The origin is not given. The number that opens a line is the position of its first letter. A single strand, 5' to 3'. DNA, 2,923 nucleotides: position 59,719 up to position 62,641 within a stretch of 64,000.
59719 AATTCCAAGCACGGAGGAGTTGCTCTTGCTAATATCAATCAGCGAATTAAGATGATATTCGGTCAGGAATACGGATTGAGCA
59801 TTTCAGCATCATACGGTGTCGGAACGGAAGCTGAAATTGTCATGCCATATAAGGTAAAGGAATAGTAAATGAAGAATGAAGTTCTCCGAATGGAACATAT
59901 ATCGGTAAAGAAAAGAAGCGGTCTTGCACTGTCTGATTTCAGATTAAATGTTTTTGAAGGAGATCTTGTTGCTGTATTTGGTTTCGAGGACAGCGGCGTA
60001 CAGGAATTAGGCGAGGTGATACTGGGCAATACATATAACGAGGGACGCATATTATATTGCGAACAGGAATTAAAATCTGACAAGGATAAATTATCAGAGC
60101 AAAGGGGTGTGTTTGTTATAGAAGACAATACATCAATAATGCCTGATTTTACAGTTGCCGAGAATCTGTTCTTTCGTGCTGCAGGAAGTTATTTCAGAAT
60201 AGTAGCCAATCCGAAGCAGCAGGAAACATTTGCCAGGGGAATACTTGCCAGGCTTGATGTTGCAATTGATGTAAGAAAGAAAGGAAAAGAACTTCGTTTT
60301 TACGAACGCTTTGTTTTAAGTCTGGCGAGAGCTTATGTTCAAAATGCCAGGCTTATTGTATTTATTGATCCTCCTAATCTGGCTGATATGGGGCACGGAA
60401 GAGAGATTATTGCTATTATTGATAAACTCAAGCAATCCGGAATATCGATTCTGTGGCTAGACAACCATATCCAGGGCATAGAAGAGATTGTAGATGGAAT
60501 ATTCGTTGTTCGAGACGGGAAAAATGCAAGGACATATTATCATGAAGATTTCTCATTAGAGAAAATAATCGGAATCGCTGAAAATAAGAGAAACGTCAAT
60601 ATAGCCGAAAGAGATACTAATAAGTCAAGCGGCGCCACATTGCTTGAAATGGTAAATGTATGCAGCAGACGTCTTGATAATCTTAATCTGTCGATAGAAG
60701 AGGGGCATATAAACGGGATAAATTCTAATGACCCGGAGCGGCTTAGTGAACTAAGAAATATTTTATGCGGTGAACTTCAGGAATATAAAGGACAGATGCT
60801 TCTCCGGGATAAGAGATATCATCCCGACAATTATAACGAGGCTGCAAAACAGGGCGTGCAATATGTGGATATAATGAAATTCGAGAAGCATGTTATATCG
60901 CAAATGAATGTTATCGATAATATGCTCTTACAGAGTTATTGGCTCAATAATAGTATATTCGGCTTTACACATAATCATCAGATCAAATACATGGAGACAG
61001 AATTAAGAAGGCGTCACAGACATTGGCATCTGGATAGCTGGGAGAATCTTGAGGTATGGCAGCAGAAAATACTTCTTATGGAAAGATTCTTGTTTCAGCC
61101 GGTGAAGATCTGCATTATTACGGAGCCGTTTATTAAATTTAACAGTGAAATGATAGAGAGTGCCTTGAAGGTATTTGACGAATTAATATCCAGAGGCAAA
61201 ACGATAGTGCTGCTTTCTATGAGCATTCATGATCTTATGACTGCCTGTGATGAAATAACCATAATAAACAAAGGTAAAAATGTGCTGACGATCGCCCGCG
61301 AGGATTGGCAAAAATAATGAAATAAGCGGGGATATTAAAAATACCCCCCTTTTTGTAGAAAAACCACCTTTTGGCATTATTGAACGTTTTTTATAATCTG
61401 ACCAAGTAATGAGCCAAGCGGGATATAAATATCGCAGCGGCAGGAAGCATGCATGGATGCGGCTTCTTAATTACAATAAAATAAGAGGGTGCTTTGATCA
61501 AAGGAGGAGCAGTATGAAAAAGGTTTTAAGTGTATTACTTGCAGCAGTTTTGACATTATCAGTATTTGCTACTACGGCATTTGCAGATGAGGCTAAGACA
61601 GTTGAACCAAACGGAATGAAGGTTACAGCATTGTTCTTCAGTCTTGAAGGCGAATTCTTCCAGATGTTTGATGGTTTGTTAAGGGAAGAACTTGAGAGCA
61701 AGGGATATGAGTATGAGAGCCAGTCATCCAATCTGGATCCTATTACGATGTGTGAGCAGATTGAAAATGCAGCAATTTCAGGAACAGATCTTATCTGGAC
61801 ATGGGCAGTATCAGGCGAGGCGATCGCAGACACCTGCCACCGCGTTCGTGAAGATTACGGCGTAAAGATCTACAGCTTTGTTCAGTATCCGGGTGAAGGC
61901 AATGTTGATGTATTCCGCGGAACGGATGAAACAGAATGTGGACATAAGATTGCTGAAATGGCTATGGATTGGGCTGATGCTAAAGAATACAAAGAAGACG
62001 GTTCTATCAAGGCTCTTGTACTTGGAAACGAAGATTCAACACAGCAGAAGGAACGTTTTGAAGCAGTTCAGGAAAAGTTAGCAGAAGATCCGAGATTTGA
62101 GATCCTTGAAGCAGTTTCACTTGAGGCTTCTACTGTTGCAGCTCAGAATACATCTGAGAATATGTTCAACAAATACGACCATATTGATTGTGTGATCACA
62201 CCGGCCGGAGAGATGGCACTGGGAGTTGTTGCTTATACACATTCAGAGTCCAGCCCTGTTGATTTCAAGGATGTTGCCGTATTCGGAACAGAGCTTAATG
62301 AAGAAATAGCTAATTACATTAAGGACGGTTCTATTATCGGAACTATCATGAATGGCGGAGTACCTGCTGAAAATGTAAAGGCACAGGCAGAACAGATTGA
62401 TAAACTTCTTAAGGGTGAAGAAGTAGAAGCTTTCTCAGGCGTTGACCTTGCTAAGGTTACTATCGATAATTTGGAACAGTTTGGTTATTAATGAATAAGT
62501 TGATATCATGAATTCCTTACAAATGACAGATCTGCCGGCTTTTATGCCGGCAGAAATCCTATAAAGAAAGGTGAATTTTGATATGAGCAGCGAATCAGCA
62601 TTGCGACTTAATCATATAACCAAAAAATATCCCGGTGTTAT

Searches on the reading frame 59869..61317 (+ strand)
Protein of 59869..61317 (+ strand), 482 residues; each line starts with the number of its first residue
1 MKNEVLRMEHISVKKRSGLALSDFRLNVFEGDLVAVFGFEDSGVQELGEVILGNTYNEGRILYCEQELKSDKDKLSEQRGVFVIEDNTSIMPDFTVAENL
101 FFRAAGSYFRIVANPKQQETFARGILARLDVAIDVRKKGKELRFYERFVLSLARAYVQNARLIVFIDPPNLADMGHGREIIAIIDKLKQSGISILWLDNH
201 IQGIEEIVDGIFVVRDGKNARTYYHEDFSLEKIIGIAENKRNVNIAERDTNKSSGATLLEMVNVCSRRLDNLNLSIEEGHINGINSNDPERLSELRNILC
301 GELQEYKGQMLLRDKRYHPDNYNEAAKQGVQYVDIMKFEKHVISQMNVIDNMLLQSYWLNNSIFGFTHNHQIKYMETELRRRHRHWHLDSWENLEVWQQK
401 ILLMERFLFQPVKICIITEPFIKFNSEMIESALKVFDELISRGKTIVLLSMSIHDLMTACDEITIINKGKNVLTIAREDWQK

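Call 3: search_protein_families(library=pfam, proteins=[window:59869-61317:+], max_evalue=0.01)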
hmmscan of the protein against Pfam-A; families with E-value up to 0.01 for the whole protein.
window:59869-61317:+ (482 aa): 1 family
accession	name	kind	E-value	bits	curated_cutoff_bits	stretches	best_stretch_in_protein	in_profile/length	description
PF00005.33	ABC_tran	-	1.2e-10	42.5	25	1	21-165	1-132/137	ABC transporter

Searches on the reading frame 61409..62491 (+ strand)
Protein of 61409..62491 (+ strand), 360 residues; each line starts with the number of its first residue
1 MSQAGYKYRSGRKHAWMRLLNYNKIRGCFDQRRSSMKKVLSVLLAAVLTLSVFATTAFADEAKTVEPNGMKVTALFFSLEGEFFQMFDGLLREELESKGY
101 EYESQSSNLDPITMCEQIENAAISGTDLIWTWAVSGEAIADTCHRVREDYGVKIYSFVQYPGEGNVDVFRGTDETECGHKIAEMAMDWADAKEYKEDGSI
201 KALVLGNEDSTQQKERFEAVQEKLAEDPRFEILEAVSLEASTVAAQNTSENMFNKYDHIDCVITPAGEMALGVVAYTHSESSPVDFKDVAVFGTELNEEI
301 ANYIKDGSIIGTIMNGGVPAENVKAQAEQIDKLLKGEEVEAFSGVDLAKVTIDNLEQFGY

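Call 3: search_protein_families(library=pfam, proteins=[window:61409-62491:+], max_evalue=0.01)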
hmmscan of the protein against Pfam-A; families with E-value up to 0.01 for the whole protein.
window:61409-62491:+ (360 aa): 1 family
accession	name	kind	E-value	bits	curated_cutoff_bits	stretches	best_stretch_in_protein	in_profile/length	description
PF13407.12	Peripla_BP_4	-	1.5e-27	97.2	35.1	1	81-338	10-258/258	Periplasmic binding protein domain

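Call 64: find_encoding_contigs(protein=window:61409-62491:+, flank=10000, max_places=3)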
Protein window:61409-62491:+ (360 aa): no gene with exactly this product is on record in the collection.

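Call 65: find_encoding_contigs(protein=window:61514-62491:+, flank=10000, max_places=3)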
Protein window:61514-62491:+ (325 aa): 6 contigs read that carry it; 3 places shown.
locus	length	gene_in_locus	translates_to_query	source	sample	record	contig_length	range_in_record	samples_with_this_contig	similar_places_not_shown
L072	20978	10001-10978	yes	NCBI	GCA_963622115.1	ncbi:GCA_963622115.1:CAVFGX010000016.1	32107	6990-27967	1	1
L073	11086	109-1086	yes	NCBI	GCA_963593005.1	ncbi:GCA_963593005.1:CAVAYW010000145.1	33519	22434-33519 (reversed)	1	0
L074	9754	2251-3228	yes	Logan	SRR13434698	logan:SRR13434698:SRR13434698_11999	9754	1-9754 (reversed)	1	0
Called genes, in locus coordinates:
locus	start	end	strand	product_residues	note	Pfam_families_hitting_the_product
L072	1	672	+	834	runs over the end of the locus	PF02311:AraC_binding (faint), PF00165:HTH_AraC, PF12833:HTH_18, PF01229:Glyco_hydro_39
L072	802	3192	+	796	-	PF00165:HTH_AraC (faint), PF12833:HTH_18, PF01229:Glyco_hydro_39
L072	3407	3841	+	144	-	PF19906:CGDB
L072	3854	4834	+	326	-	PF01261:AP_endonuc_2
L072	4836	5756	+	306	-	PF02525:Flavodoxin_2 (weak), PF03358:FMN_red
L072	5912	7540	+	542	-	PF00072:Response_reg, PF12833:HTH_18, PF00165:HTH_AraC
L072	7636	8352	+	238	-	PF06580:His_kinase, PF02518:HATPase_c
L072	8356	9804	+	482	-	PF00005:ABC_tran (weak)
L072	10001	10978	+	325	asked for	PF13407:Peripla_BP_4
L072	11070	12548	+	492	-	PF13476:AAA_23 (weak), PF00005:ABC_tran, PF02463:SMC_N (faint), PF09818:ABC_ATPase (faint), PF13304:AAA_21 (faint), PF00005:ABC_tran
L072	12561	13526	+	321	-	PF02653:BPD_transp_2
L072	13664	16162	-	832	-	PF00165:HTH_AraC, PF12833:HTH_18, PF01229:Glyco_hydro_39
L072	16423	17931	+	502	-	PF00005:ABC_tran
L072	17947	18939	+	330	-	PF02653:BPD_transp_2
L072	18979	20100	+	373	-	-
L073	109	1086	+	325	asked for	PF13407:Peripla_BP_4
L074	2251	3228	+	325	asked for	PF13407:Peripla_BP_4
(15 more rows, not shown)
